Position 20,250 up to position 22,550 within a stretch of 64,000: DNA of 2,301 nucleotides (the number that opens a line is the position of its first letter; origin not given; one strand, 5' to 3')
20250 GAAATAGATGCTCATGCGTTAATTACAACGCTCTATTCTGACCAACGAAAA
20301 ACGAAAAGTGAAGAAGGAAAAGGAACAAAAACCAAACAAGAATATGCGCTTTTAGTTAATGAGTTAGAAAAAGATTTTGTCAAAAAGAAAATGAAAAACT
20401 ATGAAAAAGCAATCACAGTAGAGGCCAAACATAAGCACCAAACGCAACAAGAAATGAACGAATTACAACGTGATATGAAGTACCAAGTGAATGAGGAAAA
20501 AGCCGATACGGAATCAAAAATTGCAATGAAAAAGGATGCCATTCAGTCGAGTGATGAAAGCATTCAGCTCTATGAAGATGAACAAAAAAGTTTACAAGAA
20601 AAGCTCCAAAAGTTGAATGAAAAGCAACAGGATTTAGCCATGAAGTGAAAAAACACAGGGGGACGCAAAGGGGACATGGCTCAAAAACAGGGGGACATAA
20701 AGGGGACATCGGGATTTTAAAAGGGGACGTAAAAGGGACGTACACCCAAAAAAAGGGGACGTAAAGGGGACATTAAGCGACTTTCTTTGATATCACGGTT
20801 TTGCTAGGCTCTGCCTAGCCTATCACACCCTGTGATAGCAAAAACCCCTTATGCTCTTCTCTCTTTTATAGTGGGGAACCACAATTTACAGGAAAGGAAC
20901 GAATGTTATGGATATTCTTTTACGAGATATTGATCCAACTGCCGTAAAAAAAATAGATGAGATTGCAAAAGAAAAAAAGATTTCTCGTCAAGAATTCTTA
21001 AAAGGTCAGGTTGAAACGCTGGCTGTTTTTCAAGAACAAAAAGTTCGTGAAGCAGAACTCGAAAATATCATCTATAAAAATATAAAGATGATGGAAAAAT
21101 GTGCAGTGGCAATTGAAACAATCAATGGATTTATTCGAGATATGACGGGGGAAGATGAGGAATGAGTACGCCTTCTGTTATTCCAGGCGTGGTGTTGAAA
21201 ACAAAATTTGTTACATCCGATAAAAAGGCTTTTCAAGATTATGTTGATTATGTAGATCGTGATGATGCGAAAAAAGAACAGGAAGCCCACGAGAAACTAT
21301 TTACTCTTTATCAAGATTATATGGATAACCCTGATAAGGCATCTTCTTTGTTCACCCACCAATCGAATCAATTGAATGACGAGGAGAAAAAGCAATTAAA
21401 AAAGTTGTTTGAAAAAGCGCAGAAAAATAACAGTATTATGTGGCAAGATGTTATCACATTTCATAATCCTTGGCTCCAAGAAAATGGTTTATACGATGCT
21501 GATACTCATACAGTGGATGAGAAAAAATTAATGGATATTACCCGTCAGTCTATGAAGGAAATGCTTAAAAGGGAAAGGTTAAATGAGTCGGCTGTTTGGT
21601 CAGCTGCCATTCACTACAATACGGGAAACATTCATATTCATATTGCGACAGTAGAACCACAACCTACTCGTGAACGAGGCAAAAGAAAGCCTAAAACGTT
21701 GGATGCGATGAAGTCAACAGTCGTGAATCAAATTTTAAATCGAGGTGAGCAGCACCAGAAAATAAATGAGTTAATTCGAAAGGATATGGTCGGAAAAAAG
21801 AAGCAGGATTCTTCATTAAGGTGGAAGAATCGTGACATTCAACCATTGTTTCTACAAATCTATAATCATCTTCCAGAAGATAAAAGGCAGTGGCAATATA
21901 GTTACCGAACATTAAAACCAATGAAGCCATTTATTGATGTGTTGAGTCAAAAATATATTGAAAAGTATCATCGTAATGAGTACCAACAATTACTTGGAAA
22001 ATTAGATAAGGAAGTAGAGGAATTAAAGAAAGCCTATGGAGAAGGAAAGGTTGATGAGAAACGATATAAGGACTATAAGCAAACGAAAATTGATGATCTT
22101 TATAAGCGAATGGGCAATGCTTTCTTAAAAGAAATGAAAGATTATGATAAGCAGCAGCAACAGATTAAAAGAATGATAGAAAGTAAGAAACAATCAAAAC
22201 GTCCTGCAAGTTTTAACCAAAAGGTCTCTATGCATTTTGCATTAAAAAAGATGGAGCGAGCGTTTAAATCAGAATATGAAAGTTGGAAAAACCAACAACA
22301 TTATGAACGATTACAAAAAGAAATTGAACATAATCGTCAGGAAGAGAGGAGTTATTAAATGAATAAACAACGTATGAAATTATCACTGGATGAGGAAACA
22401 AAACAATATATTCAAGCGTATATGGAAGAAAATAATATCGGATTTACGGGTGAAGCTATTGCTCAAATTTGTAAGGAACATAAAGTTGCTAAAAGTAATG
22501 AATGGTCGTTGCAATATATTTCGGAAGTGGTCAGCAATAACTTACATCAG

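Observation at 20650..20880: Phased GGGGAC iteron array (8 copies, alternating 11/21-bp spacing) plus nested palindromes upstream of the relaxase: oriT-like architecture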

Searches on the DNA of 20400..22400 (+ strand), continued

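Call 73: get_annotated_region(hit=H52, flank=3000)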
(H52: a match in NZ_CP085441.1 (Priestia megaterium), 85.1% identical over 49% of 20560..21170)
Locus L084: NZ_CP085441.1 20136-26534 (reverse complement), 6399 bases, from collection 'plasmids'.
description: Priestia megaterium strain F20 plasmid unnamed10, complete sequence
organism: Priestia megaterium (NCBI taxid 1404)
taxonomy: Bacteria; Bacillota; Bacilli; Bacillales; Bacillaceae; Priestia; Priestia megaterium
host: -; source: single cell,soil; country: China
typing (MOB-suite, as given by PLSDB): non-mobilizable; replicon rep_cluster_385
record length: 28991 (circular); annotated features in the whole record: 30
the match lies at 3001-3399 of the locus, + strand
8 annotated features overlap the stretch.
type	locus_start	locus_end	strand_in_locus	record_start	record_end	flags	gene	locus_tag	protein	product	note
CDS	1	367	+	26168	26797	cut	-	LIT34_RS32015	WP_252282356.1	HAD-IA family hydrolase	GO:0008152 - metabolic process [Evidence IEA]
CDS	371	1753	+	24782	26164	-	-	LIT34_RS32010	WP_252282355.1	HAMP domain-containing sensor histidine kinase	GO:0007165 - signal transduction [Evidence IEA]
CDS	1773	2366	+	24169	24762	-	-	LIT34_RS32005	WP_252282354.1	response regulator transcription factor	GO:0000160 - phosphorelay signal transduction system [Evidence IEA]; GO:0006355 - regulation of DNA-templated ...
CDS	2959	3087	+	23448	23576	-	-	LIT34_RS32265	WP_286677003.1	hypothetical protein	-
CDS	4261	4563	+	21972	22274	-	-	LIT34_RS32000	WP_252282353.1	hypothetical protein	-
CDS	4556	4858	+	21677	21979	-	-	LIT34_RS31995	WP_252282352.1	hypothetical protein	-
CDS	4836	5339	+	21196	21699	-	-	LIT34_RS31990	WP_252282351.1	PH domain-containing protein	-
CDS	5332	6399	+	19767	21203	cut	-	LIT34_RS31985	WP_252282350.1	PH domain-containing protein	-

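Call 74: get_annotated_region(hit=H39, flank=3000)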
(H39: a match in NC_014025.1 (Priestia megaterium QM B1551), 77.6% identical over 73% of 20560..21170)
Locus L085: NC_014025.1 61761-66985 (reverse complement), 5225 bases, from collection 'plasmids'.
description: Priestia megaterium QM B1551 plasmid pBM500, complete sequence
organism: Priestia megaterium QM B1551 (NCBI taxid 545693)
taxonomy: Bacteria; Bacillota; Bacilli; Bacillales; Bacillaceae; Priestia; Priestia megaterium; Priestia megaterium QM B1551
host: -; source: -; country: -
typing (MOB-suite, as given by PLSDB): non-mobilizable; replicon rep_cluster_385
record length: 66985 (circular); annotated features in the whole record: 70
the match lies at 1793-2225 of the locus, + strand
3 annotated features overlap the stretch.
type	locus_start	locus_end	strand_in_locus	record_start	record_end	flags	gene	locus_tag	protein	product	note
CDS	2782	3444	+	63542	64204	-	sigH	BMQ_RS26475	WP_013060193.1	RNA polymerase sporulation sigma factor SigH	GO:0006352 - DNA-templated transcription initiation [Evidence IEA]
CDS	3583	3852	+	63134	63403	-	-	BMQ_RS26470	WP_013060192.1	DUF1871 family protein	-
CDS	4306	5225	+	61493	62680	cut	-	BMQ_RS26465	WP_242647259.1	MFS transporter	GO:0055085 - transmembrane transport [Evidence IEA]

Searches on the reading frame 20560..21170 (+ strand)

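Call 50: search_protein_families(library=ncbifam, proteins=[L002:3103-3453:+], max_evalue=1)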
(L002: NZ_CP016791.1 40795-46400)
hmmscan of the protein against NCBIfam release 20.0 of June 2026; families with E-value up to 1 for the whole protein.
L002:3103-3453:+ (117 aa): 1 family
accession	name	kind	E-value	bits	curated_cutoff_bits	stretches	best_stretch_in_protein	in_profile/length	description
NF002704.0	PRK02507.1-2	equivalog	0.029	13.4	570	1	31-84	25-76/410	proton extrusion protein PcxA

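Call 51: search_protein_families(library=pfam, proteins=[L002:3103-3453:+], max_evalue=10)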
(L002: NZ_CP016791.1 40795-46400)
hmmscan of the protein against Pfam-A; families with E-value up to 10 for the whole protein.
L002:3103-3453:+ (117 aa): 1 family
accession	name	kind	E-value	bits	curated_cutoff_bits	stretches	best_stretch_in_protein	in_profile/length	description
PF05378.19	Hydant_A_N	-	0.092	12.9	25.2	1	30-84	35-87/176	Hydantoinase/oxoprolinase N-terminal region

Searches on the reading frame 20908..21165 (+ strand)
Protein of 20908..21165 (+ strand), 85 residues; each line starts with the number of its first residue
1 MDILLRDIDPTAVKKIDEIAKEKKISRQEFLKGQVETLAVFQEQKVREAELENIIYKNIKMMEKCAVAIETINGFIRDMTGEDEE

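Call 7: search_protein_families(library=pfam, proteins=[window:20908-21165:+], max_evalue=0.01)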
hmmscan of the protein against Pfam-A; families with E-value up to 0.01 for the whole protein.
window:20908-21165:+ (85 aa): 0 families

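Call 50: search_protein_families(library=ncbifam, proteins=[window:20908-21162:+], max_evalue=1)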
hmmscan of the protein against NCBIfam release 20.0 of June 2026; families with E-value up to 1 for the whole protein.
window:20908-21162:+ (85 aa): 1 family
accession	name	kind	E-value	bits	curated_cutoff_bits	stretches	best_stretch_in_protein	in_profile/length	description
NF050181.1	TA_anti_VapB_Myco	equivalog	6.2e-10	39.5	60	1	2-54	3-55/72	type II toxin-antitoxin system VapB family antitoxin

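Call 51: search_protein_families(library=pfam, proteins=[window:20908-21162:+], max_evalue=10)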
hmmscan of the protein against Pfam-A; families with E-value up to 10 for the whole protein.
window:20908-21162:+ (85 aa): 2 families
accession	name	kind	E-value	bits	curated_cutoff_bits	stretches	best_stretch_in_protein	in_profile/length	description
PF25269.1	DUF7867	-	0.054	13.3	27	1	11-70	118-179/283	Domain of unknown function (DUF7867)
PF13847.12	Methyltransf_31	-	0.06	13.5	27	1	5-44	33-73/145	Methyltransferase domain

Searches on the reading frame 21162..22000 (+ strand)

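Call 87: search_dna_similar(query=window:21162-22000:+, collection=plasmids, mode=protein, max_rows=60, rows=spread, max_evalue=1e-10)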
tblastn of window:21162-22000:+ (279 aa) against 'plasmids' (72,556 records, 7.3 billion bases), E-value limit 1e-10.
Records with a match: 1393; places in all: 1454; records where one place covers at least 80% of the query: 1201.
Best place of each record, by identity: 95-99% 10; 90-95% 8; 80-90% 1; 60-80% 122; <60% 1252.
By first word of the organism name: Enterococcus 552; Bacillus 292; Listeria 130; Staphylococcus 90; Clostridium 80; Priestia 54; Lactiplantibacillus 48; Lacticaseibacillus 44; Levilactobacillus 13; Exiguobacterium 12; and 23 more.
By predicted mobility (MOB-suite, as given by PLSDB): conjugative 748; mobilizable 514; non-mobilizable 131.
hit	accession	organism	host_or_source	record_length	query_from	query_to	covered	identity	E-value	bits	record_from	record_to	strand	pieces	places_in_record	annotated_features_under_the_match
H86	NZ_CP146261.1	Priestia megaterium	Nicotiana tabacum L.,Cell ...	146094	1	279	100%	97.8%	9e-165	513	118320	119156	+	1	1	mobP2: MobP2 family relaxase | hypothetical protein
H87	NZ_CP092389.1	Priestia megaterium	Bolboschoenus planiculmis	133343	1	277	99%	78.3%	2e-140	442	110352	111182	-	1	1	mobP2: MobP2 family relaxase | hypothetical protein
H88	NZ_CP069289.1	Priestia megaterium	microbe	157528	2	278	99%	72.2%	3e-131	417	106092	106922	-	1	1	mobP2: MobP2 family relaxase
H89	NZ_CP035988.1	Bacillus mycoides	cell culture,soil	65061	5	278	98%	62.4%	2e-109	354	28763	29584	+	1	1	mobP2: MobP2 family relaxase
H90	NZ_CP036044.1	Bacillus mycoides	cell culture,soil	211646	5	278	98%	62.0%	1e-108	352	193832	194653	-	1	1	mobP2: MobP2 family relaxase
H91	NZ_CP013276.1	Bacillus thuringiensis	Vectobac,bacterial clone,Commercial ...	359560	5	278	98%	61.3%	4e-108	350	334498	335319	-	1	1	mobP2: MobP2 family relaxase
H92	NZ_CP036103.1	Bacillus mycoides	cell culture,soil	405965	5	278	98%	57.7%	4e-99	325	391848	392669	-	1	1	none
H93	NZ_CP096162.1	Listeria monocytogenes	Homo sapiens,blood,human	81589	6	269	95%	47.0%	1e-63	223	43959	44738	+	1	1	mobP2: MobP2 family relaxase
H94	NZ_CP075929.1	Clostridium perfringens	feces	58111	6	278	98%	43.2%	4e-63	221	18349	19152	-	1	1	mobP2: MobP2 family relaxase | hypothetical protein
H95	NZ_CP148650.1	Clostridium perfringens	Homo sapiens,single cell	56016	6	278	98%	42.9%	8e-63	220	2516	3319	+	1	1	mobP2: MobP2 family relaxase | hypothetical protein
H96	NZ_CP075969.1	Clostridium perfringens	Rabbit meat, FP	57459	6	278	98%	42.5%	1e-62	220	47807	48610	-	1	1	mobP2: MobP2 family relaxase | hypothetical protein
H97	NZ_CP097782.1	Bacillus velezensis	Cell culture,Rizosphere soil sample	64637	8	277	97%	42.6%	1e-57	205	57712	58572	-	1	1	mobP2: MobP2 family relaxase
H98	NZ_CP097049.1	Enterococcus faecalis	whole organism,pet food (BARF)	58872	6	277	97%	41.6%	6e-55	197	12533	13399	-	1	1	mobP2: MobP2 family relaxase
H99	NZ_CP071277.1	Bacillus subtilis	cell culyure,fermentation of straw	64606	8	277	97%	41.8%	1e-57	205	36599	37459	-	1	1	mobP2: MobP2 family relaxase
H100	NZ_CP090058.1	Listeria monocytogenes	sheep,Sheep outbreak - vaginal swab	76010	8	270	94%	42.6%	3e-58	207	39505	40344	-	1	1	mobP2: MobP2 family relaxase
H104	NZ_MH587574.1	Staphylococcus aureus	-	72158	6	275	97%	36.8%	1e-45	171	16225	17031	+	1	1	mobP2: MobP2 family relaxase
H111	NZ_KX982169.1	Mammaliicoccus sciuri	-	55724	8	276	96%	31.3%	9e-33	134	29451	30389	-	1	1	mobP2: MobP2 family relaxase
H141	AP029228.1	Staphylococcus epidermidis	Homo sapiens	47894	2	191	68%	30.6%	7e-18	91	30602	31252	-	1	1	hypothetical protein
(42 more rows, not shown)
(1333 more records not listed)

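Call 88: get_annotated_region(hit=H104, flank=2500)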
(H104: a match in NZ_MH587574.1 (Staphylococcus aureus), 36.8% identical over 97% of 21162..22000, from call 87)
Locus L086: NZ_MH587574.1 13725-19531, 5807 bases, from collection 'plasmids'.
description: Staphylococcus aureus strain WBG10514 plasmid pWBG731, complete sequence
organism: Staphylococcus aureus (NCBI taxid 1280)
taxonomy: Bacteria; Bacillota; Bacilli; Bacillales; Staphylococcaceae; Staphylococcus; Staphylococcus aureus
host: -; source: -; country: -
typing (MOB-suite, as given by PLSDB): conjugative; replicon rep_cluster_1215,rep_cluster_765; relaxase MOBP; mating-pair formation MPF_T
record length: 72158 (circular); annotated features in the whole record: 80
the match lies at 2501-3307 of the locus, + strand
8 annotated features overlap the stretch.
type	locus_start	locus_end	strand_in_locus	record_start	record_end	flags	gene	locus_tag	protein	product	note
CDS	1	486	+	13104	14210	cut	-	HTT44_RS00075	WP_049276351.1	CHAP domain-containing protein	-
CDS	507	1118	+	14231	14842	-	-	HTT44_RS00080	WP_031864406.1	hypothetical protein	-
CDS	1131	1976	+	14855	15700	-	-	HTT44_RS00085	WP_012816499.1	hypothetical protein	-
CDS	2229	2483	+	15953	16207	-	-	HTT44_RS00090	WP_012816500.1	ribbon-helix-helix protein, CopG family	-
CDS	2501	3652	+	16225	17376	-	mobP2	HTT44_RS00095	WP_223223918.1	MobP2 family relaxase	-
CDS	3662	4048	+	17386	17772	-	-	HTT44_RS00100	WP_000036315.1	hypothetical protein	-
CDS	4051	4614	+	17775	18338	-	-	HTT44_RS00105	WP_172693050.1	hypothetical protein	-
CDS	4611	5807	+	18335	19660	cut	-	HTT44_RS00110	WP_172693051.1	ArdC-like ssDNA-binding domain-containing protein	-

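Call 90: get_annotated_region(hit=H141, flank=3000)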
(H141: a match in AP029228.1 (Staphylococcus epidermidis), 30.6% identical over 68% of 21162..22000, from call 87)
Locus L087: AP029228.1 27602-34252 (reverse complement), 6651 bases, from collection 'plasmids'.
description: Staphylococcus epidermidis KUHPSE03 plasmid pKUHPSE03-1 DNA, complete sequence
organism: Staphylococcus epidermidis (NCBI taxid 1282)
taxonomy: Bacteria; Bacillota; Bacilli; Bacillales; Staphylococcaceae; Staphylococcus; Staphylococcus epidermidis
host: -; source: Homo sapiens; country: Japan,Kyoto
typing (MOB-suite, as given by PLSDB): mobilizable; replicon rep_cluster_2222; relaxase MOBV
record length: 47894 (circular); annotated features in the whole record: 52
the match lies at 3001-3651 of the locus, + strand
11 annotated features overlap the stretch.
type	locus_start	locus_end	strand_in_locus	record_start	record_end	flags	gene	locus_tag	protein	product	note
CDS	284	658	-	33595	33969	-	-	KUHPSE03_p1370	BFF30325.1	hypothetical protein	-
CDS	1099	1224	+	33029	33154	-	-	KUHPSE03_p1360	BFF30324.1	hypothetical protein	-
CDS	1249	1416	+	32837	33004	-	-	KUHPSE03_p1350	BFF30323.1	hypothetical protein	-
CDS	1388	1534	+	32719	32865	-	-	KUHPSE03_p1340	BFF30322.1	hypothetical protein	-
CDS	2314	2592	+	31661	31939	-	-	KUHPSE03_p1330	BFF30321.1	hypothetical protein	-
CDS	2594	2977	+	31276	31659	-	-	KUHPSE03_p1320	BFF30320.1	hypothetical protein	-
CDS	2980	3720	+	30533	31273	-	-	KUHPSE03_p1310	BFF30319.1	hypothetical protein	-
CDS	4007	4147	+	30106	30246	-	-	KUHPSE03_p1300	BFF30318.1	hypothetical protein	-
CDS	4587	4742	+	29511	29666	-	-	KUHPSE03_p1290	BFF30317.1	hypothetical protein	-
CDS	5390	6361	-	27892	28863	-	-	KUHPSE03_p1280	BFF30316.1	DUF418 domain-containing protein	-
CDS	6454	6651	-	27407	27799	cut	-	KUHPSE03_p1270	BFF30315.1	hypothetical protein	-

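Call 91: get_annotated_region(hit=H111, flank=3000)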
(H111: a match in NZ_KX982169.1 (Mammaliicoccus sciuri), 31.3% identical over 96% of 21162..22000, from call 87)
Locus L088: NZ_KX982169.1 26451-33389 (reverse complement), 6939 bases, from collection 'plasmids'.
description: Mammaliicoccus sciuri strain wo27-9 plasmid pWo27-9, complete sequence
organism: Mammaliicoccus sciuri (NCBI taxid 1296)
taxonomy: Bacteria; Bacillota; Bacilli; Bacillales; Staphylococcaceae; Mammaliicoccus; Mammaliicoccus sciuri
host: -; source: -; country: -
typing (MOB-suite, as given by PLSDB): mobilizable; replicon rep_cluster_211; relaxase MOBP
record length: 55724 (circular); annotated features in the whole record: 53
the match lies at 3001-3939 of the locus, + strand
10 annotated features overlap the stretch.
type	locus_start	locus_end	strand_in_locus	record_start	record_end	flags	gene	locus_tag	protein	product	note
CDS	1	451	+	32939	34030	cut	-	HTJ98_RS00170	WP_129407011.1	lysozyme family protein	-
CDS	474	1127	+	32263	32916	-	-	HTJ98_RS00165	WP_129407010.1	hypothetical protein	-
CDS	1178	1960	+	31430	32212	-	-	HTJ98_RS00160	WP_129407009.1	hypothetical protein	-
CDS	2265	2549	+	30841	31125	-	-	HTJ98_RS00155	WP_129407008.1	hypothetical protein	-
CDS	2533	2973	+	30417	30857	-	-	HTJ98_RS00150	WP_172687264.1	ribbon-helix-helix domain-containing protein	-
CDS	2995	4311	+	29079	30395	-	mobP2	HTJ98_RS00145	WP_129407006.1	MobP2 family relaxase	-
CDS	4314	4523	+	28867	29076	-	-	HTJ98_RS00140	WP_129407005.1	hypothetical protein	-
CDS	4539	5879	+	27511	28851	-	-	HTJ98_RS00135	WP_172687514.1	hypothetical protein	-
CDS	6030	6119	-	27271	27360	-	-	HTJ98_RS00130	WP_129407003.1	type I toxin-antitoxin system Fst family toxin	-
CDS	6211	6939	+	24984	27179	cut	topB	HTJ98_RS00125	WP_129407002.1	type IA DNA topoisomerase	GO:0006265 - DNA topological change [Evidence IEA]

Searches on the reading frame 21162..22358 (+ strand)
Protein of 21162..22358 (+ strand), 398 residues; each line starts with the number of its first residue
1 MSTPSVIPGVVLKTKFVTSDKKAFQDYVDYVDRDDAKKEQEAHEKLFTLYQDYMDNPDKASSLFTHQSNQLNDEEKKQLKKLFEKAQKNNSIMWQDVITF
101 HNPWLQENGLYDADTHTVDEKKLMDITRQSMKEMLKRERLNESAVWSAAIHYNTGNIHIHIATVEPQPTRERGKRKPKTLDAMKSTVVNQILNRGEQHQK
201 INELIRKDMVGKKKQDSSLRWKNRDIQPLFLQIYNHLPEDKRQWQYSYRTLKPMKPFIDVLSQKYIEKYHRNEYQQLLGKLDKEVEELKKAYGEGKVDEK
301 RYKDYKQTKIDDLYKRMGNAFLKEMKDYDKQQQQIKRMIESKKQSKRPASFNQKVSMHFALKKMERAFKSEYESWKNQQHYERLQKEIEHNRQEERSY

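Call 7: search_protein_families(library=pfam, proteins=[window:21162-22358:+], max_evalue=0.01)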
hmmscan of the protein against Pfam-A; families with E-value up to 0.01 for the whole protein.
window:21162-22358:+ (398 aa): 1 family
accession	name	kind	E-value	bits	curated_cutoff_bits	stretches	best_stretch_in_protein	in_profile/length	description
PF18555.7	MobL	-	6.4e-115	384.7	28.5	1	8-360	2-357/383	MobL relaxases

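Call 42: find_related_loci(query=A3, collection=genome_contigs, flank=2500)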
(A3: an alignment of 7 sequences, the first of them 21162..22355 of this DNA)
Query A3 (398 aa) in genome_contigs; peptide patterns used: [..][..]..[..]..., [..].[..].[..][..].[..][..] (x = any residue, [..] = any of these).
142 stretches matched a pattern; 72 encode a relative of the query (tblastn E <= 1e-3); 72 distinct loci.
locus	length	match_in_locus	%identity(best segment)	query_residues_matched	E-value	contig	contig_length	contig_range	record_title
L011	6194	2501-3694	98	1-398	0e+0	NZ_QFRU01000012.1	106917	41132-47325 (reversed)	Bacillus sp. CGMCC 1.16541 contig012, whole genome shotgun sequence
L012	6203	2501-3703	72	1-398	0e+0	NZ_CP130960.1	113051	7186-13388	Priestia megaterium strain BS2-10 plasmid unnamed2, complete sequence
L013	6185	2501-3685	66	1-398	1e-175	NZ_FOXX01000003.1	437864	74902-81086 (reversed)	Priestia endophytica DSM 13796, whole genome shotgun sequence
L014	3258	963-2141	63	2-398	0e+0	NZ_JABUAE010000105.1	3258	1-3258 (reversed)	Bacillus sp. Xin1 Xin1_contig000105, whole genome shotgun sequence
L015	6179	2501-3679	63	2-398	7e-172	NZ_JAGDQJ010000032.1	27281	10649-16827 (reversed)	Bacillus arachidis strain SY8 contig32, whole genome shotgun sequence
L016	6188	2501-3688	63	2-398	1e-171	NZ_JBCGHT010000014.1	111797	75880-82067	Paenibacillus sp. 102 NODE_14_length_111797_cov_45.470807, whole genome shotgun sequence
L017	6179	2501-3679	63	2-398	1e-170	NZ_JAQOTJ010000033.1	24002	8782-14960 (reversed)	Bacillus sp. BP-3 st12-3_scaffold33, whole genome shotgun sequence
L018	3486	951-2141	62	1-398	7e-175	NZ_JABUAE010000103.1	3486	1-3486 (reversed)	Bacillus sp. Xin1 Xin1_contig000103, whole genome shotgun sequence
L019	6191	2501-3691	62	1-398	7e-167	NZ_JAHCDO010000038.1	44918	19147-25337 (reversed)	Bacillus pfraonensis strain 70b PA8B2_38, whole genome shotgun sequence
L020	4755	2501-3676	60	1-393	2e-167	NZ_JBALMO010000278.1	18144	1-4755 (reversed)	Bacillus sp. JJ722 JJ-722_contig_289, whole genome shotgun sequence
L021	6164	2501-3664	62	5-398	5e-164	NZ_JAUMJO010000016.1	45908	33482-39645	Bacillus nitratireducens strain 4049 sequence16, whole genome shotgun sequence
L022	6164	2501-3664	61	5-398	1e-163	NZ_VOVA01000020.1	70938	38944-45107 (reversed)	Bacillus cereus strain ACH27 20, whole genome shotgun sequence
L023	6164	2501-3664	61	5-398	1e-162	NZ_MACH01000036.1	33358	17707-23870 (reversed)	Bacillus proteolyticus strain TD42 contig130, whole genome shotgun sequence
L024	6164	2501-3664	61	5-398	7e-163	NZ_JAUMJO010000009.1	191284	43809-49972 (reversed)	Bacillus nitratireducens strain 4049 sequence09, whole genome shotgun sequence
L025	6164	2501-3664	61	5-398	8e-163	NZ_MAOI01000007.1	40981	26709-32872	Bacillus paramycoides strain NH24A2 contig104, whole genome shotgun sequence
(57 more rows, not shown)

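Call 50: search_protein_families(library=ncbifam, proteins=[window:21162-22355:+], max_evalue=1)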
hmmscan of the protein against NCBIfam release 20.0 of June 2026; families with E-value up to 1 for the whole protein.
window:21162-22355:+ (398 aa): 2 families
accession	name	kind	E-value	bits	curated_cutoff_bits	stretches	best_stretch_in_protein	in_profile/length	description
NF041498.2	MobP2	subfamily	1.5e-119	399.6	200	1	10-324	1-335/335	MobP2 family relaxase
NF005065.0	PRK06482.1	equivalog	0.085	12.2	291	1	290-349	183-239/276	SDR family oxidoreductase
